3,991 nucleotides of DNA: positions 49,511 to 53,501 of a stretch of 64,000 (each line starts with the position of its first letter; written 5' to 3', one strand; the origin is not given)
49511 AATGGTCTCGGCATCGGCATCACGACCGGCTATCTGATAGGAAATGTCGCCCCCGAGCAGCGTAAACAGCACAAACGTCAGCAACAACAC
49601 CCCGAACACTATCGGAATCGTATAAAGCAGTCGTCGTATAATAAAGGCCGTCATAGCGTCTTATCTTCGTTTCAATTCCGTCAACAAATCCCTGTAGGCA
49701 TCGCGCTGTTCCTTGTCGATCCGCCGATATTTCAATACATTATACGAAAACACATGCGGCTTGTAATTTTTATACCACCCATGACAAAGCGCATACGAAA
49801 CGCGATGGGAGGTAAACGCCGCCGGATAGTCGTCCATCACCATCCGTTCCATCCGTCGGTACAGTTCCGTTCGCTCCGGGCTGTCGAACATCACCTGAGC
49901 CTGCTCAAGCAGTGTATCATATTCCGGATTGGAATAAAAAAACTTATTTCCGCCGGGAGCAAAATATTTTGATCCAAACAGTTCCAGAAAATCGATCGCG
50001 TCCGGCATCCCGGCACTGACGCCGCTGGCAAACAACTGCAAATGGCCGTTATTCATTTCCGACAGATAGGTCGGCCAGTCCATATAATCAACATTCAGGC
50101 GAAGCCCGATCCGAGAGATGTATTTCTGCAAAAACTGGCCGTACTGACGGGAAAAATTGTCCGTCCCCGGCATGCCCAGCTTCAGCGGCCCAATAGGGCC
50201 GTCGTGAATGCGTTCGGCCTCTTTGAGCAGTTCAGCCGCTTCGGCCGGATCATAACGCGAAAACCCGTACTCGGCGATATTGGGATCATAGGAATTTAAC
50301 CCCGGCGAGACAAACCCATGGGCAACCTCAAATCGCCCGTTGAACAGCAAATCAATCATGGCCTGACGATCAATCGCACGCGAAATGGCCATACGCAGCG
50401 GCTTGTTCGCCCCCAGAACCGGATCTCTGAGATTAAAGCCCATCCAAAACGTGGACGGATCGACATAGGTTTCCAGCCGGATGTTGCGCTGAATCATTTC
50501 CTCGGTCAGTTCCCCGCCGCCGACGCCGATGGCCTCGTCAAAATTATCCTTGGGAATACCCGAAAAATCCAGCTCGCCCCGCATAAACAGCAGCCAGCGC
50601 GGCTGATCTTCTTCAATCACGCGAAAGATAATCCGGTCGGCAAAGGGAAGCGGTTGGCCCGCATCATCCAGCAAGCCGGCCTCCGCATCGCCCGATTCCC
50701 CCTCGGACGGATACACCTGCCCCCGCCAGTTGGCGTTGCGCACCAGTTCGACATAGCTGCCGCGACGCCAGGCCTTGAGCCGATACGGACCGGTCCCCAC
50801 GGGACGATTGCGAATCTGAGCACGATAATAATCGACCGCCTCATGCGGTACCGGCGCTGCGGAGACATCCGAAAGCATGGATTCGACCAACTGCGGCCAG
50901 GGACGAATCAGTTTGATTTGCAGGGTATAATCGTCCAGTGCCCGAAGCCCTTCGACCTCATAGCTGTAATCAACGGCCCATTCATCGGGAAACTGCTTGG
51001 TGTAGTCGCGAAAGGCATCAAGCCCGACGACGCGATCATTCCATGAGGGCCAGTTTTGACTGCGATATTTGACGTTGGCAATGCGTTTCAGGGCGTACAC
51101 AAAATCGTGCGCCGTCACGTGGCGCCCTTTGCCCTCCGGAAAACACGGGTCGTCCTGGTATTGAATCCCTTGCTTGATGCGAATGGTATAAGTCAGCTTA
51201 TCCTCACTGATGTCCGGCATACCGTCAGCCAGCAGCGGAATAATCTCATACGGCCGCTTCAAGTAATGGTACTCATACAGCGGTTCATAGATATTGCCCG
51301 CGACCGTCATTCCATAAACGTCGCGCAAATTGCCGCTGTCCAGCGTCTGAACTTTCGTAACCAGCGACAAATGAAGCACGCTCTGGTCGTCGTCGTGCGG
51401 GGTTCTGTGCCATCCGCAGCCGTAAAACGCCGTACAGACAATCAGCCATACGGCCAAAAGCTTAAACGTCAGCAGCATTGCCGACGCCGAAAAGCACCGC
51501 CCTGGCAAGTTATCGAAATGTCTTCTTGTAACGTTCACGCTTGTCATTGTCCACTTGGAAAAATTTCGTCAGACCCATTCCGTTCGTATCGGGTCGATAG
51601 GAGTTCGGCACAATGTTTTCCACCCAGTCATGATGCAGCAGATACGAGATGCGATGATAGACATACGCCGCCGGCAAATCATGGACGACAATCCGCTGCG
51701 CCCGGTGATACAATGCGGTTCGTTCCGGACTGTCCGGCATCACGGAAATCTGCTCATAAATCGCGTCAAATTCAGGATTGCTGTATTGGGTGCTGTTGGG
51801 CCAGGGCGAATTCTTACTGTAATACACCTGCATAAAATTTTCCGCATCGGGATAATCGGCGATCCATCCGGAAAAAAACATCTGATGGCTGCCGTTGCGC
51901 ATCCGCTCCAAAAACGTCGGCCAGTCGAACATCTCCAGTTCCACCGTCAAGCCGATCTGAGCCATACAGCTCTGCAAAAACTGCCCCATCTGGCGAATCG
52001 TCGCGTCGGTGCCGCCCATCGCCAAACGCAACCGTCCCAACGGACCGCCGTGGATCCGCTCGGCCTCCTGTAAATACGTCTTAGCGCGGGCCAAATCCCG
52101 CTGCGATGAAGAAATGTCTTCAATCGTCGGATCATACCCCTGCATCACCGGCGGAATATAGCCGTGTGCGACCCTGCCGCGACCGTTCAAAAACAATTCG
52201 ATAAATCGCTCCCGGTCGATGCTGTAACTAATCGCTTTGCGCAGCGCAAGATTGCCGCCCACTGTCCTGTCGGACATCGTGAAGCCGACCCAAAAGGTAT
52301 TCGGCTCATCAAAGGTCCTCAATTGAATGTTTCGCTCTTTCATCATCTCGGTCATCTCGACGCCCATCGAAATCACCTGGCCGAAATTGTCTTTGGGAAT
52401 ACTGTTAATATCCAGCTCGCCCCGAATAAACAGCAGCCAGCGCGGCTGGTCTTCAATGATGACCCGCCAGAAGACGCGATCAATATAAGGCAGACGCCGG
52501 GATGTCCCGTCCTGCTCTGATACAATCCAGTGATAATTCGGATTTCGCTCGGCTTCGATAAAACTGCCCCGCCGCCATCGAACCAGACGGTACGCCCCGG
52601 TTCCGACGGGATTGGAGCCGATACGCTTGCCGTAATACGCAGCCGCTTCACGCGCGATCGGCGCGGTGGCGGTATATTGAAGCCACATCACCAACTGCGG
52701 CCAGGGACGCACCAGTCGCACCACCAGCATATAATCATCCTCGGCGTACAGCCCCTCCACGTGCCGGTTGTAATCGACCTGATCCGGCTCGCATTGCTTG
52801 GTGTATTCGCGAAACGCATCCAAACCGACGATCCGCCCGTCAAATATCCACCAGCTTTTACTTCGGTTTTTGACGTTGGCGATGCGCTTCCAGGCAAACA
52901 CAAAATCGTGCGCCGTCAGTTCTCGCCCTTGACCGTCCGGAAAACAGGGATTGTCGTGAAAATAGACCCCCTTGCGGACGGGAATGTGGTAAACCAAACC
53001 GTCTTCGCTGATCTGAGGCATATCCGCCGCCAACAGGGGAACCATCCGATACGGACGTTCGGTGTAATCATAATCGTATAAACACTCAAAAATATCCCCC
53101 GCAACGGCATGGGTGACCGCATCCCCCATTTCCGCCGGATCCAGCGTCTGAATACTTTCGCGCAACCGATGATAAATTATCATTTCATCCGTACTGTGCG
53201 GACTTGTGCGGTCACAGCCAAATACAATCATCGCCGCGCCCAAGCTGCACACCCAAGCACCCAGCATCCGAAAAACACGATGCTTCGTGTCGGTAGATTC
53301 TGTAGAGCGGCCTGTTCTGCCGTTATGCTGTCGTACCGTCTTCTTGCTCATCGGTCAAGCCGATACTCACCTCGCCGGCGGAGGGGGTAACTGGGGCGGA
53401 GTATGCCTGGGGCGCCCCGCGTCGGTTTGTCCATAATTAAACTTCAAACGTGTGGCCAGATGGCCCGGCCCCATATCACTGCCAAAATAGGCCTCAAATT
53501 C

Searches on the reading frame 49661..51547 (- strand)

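Call 51: search_protein_families(library=pfam, proteins=[window:49661-51547:-], max_evalue=0.00001)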
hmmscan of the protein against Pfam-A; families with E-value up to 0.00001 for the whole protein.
window:49661-51547:- (628 aa): 1 family
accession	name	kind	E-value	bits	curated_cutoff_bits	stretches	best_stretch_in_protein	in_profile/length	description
PF00496.27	SBP_bac_5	-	2e-66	225.1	32.4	1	101-527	1-363/368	Bacterial extracellular solute-binding proteins, family 5 Middle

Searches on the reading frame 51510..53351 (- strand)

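Call 51: search_protein_families(library=pfam, proteins=[window:51510-53351:-], max_evalue=0.00001)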
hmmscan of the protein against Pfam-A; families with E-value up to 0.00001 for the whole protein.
window:51510-53351:- (613 aa): 1 family
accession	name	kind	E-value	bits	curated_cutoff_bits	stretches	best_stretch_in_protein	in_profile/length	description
PF00496.27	SBP_bac_5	-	4.9e-70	236.9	32.4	1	103-514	2-364/368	Bacterial extracellular solute-binding proteins, family 5 Middle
